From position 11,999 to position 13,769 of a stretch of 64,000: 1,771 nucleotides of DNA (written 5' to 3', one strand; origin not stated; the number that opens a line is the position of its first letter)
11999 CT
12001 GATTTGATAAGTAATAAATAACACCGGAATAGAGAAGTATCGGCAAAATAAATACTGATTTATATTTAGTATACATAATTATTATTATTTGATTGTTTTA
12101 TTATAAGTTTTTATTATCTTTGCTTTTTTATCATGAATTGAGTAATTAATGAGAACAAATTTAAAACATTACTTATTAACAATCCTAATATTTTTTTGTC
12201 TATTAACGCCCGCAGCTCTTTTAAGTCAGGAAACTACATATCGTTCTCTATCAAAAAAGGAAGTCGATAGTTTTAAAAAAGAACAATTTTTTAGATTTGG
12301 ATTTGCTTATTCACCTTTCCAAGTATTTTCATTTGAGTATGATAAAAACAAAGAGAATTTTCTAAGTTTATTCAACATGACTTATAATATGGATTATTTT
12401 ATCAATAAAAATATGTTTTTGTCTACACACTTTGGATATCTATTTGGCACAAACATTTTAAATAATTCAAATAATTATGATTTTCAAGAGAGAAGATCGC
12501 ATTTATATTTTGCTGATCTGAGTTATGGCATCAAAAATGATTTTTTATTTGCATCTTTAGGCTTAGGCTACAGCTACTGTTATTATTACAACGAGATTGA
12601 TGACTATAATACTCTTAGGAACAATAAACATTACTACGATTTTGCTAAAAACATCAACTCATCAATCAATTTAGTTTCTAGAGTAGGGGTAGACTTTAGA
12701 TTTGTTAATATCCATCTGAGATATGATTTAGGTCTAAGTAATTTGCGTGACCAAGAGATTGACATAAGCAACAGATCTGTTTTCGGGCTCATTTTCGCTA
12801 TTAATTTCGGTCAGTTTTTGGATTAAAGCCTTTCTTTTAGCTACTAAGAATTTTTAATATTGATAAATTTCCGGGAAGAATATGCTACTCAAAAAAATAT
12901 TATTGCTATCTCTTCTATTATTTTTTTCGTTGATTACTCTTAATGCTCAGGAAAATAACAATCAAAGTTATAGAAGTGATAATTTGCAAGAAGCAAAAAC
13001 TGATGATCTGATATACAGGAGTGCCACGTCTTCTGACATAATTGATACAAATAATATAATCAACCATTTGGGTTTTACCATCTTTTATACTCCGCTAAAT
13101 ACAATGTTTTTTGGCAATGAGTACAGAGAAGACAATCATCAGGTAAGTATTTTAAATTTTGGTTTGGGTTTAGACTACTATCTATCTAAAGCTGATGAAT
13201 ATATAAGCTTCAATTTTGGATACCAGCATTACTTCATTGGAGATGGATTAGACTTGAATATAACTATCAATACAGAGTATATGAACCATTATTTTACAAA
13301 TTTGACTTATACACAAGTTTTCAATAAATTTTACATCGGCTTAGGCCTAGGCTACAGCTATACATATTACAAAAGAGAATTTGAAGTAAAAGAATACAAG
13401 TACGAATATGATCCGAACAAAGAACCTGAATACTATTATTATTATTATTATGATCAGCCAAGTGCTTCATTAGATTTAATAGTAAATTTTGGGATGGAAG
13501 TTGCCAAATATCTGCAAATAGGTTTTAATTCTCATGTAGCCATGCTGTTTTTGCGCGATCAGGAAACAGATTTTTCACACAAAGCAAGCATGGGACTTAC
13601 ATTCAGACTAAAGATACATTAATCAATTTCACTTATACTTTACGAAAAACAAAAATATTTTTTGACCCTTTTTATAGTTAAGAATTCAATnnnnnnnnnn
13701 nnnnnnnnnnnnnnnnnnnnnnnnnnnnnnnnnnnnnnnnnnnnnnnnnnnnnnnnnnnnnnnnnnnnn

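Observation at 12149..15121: Tandem A-B-A-B array of four paralogous small secreted beta-barrel-like proteins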

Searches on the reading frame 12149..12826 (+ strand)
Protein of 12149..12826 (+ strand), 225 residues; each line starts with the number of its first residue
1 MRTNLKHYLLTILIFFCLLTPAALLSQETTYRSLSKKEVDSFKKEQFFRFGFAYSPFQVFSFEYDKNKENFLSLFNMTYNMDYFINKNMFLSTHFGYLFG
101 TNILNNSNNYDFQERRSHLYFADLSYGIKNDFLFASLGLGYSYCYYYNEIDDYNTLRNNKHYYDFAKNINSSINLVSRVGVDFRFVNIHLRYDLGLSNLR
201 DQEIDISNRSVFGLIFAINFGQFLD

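Call 3: search_protein_families(library=pfam, proteins=[window:12149-12823:+], max_evalue=10)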
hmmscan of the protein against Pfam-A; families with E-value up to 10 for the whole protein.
window:12149-12823:+ (225 aa): 1 family
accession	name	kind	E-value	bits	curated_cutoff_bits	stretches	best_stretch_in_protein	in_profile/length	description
PF22896.3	OB_RNR_1st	-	0.02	15.5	28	1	29-97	19-83/99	Ribonuclease R, OB first domain, N-terminal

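Call 4: search_protein_families(library=ncbifam, proteins=[window:12149-12823:+], max_evalue=10)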
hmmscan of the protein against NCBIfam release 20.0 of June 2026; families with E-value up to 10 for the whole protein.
window:12149-12823:+ (225 aa): 0 families

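Call 8: search_solved_structures(query=A1, max_evalue=10)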
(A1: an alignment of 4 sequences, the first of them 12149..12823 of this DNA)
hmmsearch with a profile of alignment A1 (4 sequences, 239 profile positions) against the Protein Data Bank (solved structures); distinct sequences matched with E-value up to 10: 1.
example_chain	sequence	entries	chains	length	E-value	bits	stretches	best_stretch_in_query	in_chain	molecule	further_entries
1zu2_A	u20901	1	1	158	1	12.1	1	39-98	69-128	Mitochondrial import receptor subunit TOM20-3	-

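Call 11: list_cluster_members(proteins=[window:12149-12823:+, window:12882-13619:+, window:13691-14413:+, window:14435-15118:+, window:10557-11687:-])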
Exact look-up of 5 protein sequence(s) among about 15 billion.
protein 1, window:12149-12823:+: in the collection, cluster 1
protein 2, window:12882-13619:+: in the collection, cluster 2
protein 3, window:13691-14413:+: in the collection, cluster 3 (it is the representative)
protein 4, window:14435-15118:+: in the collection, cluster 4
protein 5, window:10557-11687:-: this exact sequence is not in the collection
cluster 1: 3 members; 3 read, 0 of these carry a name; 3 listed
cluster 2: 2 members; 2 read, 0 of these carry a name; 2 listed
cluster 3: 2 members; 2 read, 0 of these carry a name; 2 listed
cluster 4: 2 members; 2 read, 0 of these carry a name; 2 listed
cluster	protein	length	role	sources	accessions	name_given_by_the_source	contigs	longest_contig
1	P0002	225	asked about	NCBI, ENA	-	-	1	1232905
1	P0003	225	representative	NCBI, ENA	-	-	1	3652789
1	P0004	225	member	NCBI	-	-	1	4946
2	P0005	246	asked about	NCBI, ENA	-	-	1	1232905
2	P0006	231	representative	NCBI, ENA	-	-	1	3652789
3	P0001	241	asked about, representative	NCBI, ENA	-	-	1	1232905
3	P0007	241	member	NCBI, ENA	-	-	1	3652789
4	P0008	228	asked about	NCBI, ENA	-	-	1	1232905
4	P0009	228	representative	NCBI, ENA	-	-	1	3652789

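Call 13: find_encoding_contigs(protein=P0003, flank=10000, max_places=6)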
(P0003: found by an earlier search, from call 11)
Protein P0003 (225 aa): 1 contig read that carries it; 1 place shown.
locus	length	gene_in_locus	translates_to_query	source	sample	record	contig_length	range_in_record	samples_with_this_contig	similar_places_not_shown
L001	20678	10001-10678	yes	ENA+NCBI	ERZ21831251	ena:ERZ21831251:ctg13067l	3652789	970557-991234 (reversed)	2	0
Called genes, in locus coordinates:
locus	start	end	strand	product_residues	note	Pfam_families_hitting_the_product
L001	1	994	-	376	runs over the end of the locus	PF03977:OAD_beta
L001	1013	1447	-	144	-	PF25917:BSH_RND (faint), PF25919:BSH_CusB (faint), PF25984:BSH_YknX (faint), PF00364:Biotin_lipoyl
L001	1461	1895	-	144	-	PF04277:OAD_gamma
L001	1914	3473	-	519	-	PF01039:Carboxyl_trans, PF03255:ACCA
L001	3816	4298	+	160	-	-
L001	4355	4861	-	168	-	-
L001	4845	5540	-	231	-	-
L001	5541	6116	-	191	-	PF04542:Sigma70_r2, PF08281:Sigma70_r4_2, PF04545:Sigma70_r4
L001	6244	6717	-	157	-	PF03449:GreA_GreB_N, PF01272:GreA_GreB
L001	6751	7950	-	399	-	PF00926:DHBP_synthase, PF00925:GTP_cyclohydro2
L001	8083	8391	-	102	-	PF02699:YajC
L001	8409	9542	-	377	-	PF01702:TGT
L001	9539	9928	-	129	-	PF04892:VanZ-LLP1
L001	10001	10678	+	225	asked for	-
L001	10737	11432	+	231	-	-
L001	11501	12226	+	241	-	-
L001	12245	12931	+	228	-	-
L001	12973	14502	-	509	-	PF03853:YjeF_N, PF01256:Carb_kinase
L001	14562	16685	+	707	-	PF07228:SpoIIE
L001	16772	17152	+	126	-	PF01740:STAS, PF13466:STAS_2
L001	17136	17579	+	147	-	PF13581:HATPase_c_2, PF02518:HATPase_c (weak)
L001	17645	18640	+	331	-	PF01578:Cytochrom_C_asm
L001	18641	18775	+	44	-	PF20077:CcmD_alt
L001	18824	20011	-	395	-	PF00578:AhpC-TSA, PF08534:Redoxin, PF00085:Thioredoxin (faint), PF13098:Thioredoxin_2 (weak), PF13905:Thioredoxin_8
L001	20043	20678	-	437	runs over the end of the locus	-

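Call 14: find_encoding_contigs(protein=window:12149-12826:+, flank=10000, max_places=6)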
Protein window:12149-12826:+ (225 aa): no gene with exactly this product is on record in the collection.

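Call 18: search_protein_representatives(alignment_id=A1)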
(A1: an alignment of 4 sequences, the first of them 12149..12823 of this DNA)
Query: 4 sequences, 239 profile positions. Proteins with E-value up to 0.001 (for the whole library): 9; up to 1e-10: 7; up to 1e-30: 6. The best 9 are listed.
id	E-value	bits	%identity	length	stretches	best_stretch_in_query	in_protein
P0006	1.5e-89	316.0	-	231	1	1-235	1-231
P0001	4.7e-87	307.8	-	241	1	8-238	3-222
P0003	2.0e-78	279.6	-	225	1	1-235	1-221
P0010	6.8e-62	225.5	-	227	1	1-238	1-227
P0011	1.1e-55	205.2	-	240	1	10-238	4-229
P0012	2.6e-44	167.9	-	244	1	8-238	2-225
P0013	7.1e-20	87.9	-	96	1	144-236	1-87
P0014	3.8e-05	39.7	-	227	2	156-232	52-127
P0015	7.6e-05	38.7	-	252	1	50-229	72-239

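Call 19: predict_structure(alignment_id=A1)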
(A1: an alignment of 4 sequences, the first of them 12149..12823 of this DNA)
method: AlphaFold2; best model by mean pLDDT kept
length: 225 residues; sequences in the alignment: 4
mean_pLDDT: 73.9   pTM: 0.65
mean pLDDT of the five models: 73.9, 73.1, 72.5, 71.6, 68.7
residues with pLDDT >= 90: 62; 70-90: 79; 50-70: 48; < 50: 36
segments of 3 or more residues with pLDDT < 50: 23-43, 155-157, 159-165
pLDDT, mean of each block of 10 residues (from residue 1): 71 70 44 39 69 86 72 85 91 91 59 74 95 94 77 50 56 91 90 78 61 90 57
secondary structure, 60 per line:
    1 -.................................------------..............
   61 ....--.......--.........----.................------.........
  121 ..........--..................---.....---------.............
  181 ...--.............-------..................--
elements in order: H2-34 E47-64 E67-73 E76-84 E89-105 E112-130 E133-150 H154-158 E168-183 E186-198 E206-223

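Call 22: find_encoding_contigs(protein=P0012, flank=10000, max_places=6)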
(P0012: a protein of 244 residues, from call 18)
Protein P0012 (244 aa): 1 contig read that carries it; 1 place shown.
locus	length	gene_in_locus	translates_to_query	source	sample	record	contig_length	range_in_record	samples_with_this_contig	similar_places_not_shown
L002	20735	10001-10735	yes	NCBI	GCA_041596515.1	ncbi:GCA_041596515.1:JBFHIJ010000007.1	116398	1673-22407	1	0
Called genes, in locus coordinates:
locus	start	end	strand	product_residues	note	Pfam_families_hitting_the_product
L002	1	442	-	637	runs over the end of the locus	PF13292:DXP_synthase_N, PF00456:Transketolase_N (faint), PF02779:Transket_pyr, PF02780:Transketolase_C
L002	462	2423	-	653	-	PF13568:OMP_b-brl_2 (weak), PF00691:OmpA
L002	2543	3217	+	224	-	PF13505:OMP_b-brl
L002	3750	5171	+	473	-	PF12710:HAD (weak), PF01040:UbiA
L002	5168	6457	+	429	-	PF01565:FAD_binding_4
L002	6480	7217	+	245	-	PF00106:adh_short, PF13561:adh_short_C2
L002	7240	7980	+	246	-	PF00702:Hydrolase, PF13419:HAD_2, PF13242:Hydrolase_like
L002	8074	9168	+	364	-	PF02568:ThiI (weak), PF03054:tRNA_Me_trans, PF20259:tRNA_Me_trans_M, PF20258:tRNA_Me_trans_C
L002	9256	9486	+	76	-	PF00872:Transposase_mut (weak)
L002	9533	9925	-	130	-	PF04892:VanZ-LLP1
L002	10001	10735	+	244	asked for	-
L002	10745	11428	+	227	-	-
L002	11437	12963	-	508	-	PF03853:YjeF_N, PF01256:Carb_kinase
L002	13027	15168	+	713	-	PF07228:SpoIIE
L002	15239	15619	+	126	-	PF01740:STAS, PF13466:STAS_2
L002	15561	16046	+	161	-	PF13581:HATPase_c_2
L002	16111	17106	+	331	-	PF01578:Cytochrom_C_asm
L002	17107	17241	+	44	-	PF20077:CcmD_alt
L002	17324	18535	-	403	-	PF00578:AhpC-TSA, PF08534:Redoxin, PF00085:Thioredoxin (faint), PF13098:Thioredoxin_2, PF13905:Thioredoxin_8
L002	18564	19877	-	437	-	-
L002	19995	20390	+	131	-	PF03100:CcmE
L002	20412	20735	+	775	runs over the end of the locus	PF01578:Cytochrom_C_asm, PF16327:CcmF_C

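Call 23: find_encoding_contigs(protein=P0011, flank=10000, max_places=6)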
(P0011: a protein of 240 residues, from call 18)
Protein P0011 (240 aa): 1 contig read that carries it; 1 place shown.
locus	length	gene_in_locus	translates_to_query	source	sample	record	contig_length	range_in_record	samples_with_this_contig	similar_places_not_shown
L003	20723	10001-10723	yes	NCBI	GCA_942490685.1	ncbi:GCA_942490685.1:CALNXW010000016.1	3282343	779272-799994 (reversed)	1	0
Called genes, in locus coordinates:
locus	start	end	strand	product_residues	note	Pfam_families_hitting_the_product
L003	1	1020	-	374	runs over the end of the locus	PF03977:OAD_beta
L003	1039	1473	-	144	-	PF25917:BSH_RND (faint), PF00364:Biotin_lipoyl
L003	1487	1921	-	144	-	PF04277:OAD_gamma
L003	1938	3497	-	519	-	PF01039:Carboxyl_trans, PF03255:ACCA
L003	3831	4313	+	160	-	-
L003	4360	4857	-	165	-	-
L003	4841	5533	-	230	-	-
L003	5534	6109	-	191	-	PF04542:Sigma70_r2, PF08281:Sigma70_r4_2, PF04545:Sigma70_r4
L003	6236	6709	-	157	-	PF03449:GreA_GreB_N, PF01272:GreA_GreB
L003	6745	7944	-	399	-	PF00926:DHBP_synthase, PF00925:GTP_cyclohydro2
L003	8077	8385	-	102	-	PF02699:YajC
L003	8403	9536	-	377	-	PF01702:TGT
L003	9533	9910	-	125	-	PF04892:VanZ-LLP1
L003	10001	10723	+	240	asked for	-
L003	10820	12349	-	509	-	PF03853:YjeF_N, PF01256:Carb_kinase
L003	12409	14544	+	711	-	PF13185:GAF_2 (weak), PF07228:SpoIIE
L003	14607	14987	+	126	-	PF01740:STAS, PF13466:STAS_2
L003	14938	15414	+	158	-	PF13581:HATPase_c_2, PF02518:HATPase_c (weak)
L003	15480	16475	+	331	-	PF01578:Cytochrom_C_asm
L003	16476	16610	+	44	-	PF20077:CcmD_alt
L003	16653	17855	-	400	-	PF00085:Thioredoxin (faint), PF08534:Redoxin, PF00578:AhpC-TSA, PF13098:Thioredoxin_2 (weak), PF13905:Thioredoxin_8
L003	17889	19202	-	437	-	-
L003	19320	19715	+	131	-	PF03100:CcmE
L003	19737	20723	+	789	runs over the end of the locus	PF01578:Cytochrom_C_asm, PF16327:CcmF_C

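Call 36: search_protein_families(library=pfam, proteins=[P0010, P0011, P0012, P0014, P0015, L002:2543-3214:+], max_evalue=1)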
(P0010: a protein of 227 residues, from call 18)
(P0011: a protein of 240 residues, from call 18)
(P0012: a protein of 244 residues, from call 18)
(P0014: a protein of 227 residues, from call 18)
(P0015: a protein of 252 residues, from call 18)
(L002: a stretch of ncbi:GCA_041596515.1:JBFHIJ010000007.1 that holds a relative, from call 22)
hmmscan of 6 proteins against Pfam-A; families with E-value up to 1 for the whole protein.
P0010 (227 aa): 1 family
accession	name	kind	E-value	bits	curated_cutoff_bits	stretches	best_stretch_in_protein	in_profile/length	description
PF25140.1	PGAP1_TMD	-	0.53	10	25.3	1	86-140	9-59/324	GPI inositol-deacylase transmembrane domain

P0011 (240 aa): 2 families
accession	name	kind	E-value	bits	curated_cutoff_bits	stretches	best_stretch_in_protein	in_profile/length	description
PF13505.12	OMP_b-brl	-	0.019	15.6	28.7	1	61-221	36-173/175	Outer membrane protein beta-barrel domain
PF14434.11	Imm6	-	0.21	11.9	25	1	115-161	61-106/121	Immunity protein Imm6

P0012 (244 aa): 0 families

P0014 (227 aa): 3 families
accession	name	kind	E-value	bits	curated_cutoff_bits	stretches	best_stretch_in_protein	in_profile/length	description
PF13505.12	OMP_b-brl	-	3.5e-12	47.3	28.7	1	63-225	26-175/175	Outer membrane protein beta-barrel domain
PF03922.20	OmpW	-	0.00011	22.7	24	1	87-226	46-194/195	OmpW family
PF13568.12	OMP_b-brl_2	-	0.041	14.4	27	1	153-191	22-62/175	Outer membrane protein beta-barrel domain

P0015 (252 aa): 0 families

L002:2543-3214:+ (224 aa): 2 families
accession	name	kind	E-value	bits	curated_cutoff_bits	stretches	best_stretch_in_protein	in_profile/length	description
PF13505.12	OMP_b-brl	-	8.6e-13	49.3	28.7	1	11-224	5-175/175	Outer membrane protein beta-barrel domain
PF13568.12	OMP_b-brl_2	-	0.00097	19.7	27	1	26-201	9-169/175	Outer membrane protein beta-barrel domain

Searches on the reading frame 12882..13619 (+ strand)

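Call 3: search_protein_families(library=pfam, proteins=[window:12882-13619:+], max_evalue=10)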
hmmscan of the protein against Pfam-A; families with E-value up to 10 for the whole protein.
window:12882-13619:+ (246 aa): 2 families
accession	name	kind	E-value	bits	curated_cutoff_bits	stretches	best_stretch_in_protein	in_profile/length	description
PF13179.11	DUF4006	-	0.03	14.7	22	1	1-39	16-55/64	Family of unknown function (DUF4006)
PF16339.10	DUF4969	-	0.058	14.2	31.4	1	4-37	4-38/79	Domain of unknown function (DUF4969)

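Call 4: search_protein_families(library=ncbifam, proteins=[window:12882-13619:+], max_evalue=10)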
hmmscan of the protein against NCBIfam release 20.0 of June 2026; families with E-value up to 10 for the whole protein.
window:12882-13619:+ (246 aa): 1 family
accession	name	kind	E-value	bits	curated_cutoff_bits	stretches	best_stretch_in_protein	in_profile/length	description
NF047413.1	heterocyst_PatX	equivalog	0.24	12.2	30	1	3-35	3-38/69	heterocyst-inhibiting protein PatX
